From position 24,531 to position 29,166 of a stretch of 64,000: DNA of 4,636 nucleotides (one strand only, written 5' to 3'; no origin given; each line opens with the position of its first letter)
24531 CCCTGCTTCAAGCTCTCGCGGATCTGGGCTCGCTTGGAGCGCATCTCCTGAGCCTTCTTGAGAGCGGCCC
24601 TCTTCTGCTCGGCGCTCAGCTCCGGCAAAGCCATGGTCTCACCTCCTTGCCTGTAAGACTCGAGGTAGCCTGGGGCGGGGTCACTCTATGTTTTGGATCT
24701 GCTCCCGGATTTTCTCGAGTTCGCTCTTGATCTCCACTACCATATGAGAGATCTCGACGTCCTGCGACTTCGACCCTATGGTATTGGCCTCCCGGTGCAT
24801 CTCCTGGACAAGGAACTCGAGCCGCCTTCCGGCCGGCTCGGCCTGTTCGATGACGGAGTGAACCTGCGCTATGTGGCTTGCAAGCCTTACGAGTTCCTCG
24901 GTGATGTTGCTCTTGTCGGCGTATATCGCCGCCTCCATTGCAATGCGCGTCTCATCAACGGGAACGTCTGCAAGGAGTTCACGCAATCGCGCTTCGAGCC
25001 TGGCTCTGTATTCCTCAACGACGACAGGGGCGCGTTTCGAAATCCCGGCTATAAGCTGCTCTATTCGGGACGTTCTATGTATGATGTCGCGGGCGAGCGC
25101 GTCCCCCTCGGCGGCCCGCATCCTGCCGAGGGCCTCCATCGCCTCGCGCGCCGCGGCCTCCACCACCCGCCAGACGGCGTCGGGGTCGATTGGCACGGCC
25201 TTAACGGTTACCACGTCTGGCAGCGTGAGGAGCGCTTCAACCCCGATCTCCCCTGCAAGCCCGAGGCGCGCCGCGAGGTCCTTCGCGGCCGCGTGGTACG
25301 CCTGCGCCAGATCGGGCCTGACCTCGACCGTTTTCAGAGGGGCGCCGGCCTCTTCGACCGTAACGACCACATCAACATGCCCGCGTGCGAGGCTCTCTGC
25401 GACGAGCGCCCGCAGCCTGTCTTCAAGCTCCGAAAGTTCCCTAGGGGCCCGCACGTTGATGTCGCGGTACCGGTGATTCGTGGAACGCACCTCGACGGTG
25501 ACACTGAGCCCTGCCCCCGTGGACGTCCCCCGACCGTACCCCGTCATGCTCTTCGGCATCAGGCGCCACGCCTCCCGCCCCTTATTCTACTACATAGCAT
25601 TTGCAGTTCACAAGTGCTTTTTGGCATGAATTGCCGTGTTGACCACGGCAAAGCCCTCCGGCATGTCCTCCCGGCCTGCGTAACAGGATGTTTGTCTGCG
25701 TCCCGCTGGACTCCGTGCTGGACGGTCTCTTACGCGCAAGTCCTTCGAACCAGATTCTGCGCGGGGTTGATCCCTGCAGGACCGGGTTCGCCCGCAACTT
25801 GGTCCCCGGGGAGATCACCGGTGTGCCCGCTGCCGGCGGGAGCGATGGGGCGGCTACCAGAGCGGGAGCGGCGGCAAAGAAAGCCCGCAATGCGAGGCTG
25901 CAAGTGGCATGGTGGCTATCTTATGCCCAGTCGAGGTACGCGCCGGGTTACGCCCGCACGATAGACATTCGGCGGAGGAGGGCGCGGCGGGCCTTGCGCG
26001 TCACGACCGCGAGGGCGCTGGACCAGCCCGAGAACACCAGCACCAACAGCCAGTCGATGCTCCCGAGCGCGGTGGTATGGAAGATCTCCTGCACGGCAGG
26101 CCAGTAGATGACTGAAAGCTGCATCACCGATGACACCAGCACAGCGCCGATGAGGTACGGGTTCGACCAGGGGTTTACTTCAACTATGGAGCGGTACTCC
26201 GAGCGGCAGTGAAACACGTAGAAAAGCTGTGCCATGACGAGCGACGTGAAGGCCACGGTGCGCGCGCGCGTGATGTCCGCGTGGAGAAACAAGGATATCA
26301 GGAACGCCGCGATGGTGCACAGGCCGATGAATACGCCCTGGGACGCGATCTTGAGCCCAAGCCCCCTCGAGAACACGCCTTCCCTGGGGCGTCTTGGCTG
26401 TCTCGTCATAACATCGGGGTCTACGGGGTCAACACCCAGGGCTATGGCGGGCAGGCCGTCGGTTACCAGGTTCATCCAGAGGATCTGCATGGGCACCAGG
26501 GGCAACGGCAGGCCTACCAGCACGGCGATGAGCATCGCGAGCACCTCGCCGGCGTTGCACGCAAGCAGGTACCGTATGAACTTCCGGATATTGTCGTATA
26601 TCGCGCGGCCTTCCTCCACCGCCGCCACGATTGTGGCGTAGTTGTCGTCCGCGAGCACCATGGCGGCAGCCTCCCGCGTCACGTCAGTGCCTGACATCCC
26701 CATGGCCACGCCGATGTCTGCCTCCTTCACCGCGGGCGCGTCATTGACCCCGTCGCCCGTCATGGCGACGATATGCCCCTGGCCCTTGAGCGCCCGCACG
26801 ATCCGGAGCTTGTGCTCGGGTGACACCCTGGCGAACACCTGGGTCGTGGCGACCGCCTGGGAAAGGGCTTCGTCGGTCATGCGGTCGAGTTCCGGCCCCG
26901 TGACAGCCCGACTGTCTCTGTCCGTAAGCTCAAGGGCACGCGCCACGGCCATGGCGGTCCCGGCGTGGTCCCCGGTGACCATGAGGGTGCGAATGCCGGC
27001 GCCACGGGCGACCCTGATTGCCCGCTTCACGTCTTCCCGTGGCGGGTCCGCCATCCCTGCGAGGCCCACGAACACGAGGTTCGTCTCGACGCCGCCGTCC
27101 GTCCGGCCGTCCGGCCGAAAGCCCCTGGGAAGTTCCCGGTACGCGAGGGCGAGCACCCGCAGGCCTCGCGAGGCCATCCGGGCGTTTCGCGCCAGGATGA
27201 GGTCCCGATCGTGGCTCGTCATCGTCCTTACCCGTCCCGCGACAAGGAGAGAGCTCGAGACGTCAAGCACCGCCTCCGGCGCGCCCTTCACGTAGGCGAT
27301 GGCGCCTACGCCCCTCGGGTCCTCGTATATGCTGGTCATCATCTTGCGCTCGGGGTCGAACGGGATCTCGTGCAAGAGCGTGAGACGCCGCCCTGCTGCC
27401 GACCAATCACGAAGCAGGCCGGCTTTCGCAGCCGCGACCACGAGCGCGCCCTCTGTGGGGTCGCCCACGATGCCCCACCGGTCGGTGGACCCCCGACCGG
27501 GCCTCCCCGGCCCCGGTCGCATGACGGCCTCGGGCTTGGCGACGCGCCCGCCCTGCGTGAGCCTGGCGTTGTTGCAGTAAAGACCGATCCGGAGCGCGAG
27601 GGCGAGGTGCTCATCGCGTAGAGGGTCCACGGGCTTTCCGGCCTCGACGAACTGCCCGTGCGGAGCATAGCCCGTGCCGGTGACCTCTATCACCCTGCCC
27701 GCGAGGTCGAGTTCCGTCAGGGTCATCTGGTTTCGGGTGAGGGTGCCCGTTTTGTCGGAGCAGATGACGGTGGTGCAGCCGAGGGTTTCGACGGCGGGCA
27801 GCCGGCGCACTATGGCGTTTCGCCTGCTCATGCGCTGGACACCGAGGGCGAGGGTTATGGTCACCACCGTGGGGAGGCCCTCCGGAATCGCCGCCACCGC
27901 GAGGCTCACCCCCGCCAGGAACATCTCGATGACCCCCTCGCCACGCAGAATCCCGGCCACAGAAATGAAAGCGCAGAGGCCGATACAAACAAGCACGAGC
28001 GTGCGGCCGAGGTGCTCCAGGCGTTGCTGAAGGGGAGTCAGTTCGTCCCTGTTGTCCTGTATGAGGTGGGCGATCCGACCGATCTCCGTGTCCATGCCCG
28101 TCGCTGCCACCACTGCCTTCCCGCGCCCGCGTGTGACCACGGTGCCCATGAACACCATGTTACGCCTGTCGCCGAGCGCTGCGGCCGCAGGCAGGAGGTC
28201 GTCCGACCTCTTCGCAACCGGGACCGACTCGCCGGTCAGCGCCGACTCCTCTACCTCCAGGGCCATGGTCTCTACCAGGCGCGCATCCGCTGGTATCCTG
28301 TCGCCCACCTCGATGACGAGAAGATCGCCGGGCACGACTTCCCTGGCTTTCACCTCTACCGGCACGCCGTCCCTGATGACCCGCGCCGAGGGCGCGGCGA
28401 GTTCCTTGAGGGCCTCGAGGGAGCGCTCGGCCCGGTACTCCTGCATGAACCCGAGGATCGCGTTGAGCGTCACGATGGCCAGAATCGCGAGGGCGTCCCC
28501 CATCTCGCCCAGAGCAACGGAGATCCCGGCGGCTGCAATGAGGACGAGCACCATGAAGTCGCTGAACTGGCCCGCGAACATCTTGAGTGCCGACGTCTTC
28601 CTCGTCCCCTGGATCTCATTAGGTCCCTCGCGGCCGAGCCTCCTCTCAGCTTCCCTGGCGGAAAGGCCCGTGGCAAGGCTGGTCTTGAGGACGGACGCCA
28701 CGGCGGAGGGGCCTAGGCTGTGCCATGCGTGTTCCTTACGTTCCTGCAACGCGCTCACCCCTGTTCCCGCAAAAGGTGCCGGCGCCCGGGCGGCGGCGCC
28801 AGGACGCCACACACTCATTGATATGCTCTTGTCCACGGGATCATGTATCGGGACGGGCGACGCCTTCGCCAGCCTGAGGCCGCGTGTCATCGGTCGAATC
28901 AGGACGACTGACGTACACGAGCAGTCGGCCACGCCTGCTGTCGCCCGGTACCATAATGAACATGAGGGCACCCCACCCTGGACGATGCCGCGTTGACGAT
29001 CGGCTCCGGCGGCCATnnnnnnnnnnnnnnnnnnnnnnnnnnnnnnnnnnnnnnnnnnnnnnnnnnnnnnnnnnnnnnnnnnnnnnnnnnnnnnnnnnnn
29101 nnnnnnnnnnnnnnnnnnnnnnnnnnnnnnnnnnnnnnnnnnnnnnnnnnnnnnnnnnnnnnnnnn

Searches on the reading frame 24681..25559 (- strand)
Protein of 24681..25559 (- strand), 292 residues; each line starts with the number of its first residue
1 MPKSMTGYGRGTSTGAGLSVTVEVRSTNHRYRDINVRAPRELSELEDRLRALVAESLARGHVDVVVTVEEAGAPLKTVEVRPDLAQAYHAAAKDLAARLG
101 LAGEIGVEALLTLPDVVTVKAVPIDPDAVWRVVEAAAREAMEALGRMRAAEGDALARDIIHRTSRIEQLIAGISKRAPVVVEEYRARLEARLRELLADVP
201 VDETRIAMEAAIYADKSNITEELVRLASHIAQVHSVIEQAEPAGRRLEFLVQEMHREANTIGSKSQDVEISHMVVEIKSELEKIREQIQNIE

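Call 11: search_protein_families(library=pfam, proteins=[window:24681-25559:-], max_evalue=0.001)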
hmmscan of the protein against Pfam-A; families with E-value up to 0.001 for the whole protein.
window:24681-25559:- (292 aa): 3 families
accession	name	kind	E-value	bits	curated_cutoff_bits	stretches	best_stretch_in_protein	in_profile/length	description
PF08340.16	YicC-like_C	-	7.2e-47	158.9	27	1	173-292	1-120/120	Endoribonuclease YicC-like, C-terminal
PF03755.18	YicC-like_N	-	1.3e-43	149.5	25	1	3-156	2-155/156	Endoribonuclease YicC-like, N-terminal region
PF05008.21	V-SNARE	-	0.0007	20.4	25.9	0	216-291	16-91/92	Vesicle transport v-SNARE protein N-terminus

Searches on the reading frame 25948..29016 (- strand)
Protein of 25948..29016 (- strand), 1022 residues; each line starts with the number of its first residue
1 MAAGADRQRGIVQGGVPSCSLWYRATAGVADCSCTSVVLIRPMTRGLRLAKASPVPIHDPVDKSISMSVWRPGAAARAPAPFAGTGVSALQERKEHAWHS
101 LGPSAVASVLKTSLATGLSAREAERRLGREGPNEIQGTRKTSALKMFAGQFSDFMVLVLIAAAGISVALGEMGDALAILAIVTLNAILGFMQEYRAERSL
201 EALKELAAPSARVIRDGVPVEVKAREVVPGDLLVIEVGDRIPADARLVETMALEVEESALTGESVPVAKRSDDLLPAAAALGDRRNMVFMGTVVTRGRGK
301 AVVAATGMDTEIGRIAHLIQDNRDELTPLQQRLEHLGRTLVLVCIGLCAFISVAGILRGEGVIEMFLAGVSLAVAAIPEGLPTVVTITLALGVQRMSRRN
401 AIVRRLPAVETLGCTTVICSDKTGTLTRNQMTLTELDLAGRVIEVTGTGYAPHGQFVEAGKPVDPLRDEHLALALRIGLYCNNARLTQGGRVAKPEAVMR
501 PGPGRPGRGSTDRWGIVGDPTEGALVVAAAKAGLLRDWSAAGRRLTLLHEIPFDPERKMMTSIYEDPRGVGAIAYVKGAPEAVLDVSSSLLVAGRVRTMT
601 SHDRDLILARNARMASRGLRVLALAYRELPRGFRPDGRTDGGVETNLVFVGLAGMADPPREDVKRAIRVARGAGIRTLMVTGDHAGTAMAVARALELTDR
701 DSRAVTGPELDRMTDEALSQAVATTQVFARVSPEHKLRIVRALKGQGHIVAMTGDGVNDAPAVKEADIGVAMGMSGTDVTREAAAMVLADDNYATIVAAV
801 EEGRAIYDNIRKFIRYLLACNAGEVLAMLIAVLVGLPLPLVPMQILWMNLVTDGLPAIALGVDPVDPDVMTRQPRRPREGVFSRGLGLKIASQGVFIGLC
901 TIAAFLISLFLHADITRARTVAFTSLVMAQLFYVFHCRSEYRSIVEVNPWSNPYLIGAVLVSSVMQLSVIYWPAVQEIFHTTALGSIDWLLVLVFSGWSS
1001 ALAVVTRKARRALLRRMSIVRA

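Call 12: search_protein_families(library=pfam, proteins=[window:25948-29016:-], max_evalue=0.001)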
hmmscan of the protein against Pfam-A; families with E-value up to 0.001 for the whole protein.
window:25948-29016:- (1022 aa): 5 families
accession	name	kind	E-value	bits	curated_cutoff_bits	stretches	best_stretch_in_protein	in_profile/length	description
PF00122.25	E1-E2_ATPase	-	2.9e-57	193.6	28.1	1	205-399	1-181/181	E1-E2 ATPase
PF00689.26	Cation_ATPase_C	-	5.6e-56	189.5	27.3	1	837-1000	1-166/175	Cation transporting ATPase, C-terminus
PF00690.31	Cation_ATPase_N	-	2.2e-19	69.3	20.4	1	98-166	1-69/69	Cation transporter/ATPase, N-terminus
PF00702.32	Hydrolase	-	9.8e-17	62.4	26.4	1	646-767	84-191/191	haloacid dehalogenase-like hydrolase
PF13246.12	Cation_ATPase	-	1.6e-16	60.5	21.7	1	481-588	3-89/91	Cation transport ATPase (P-type)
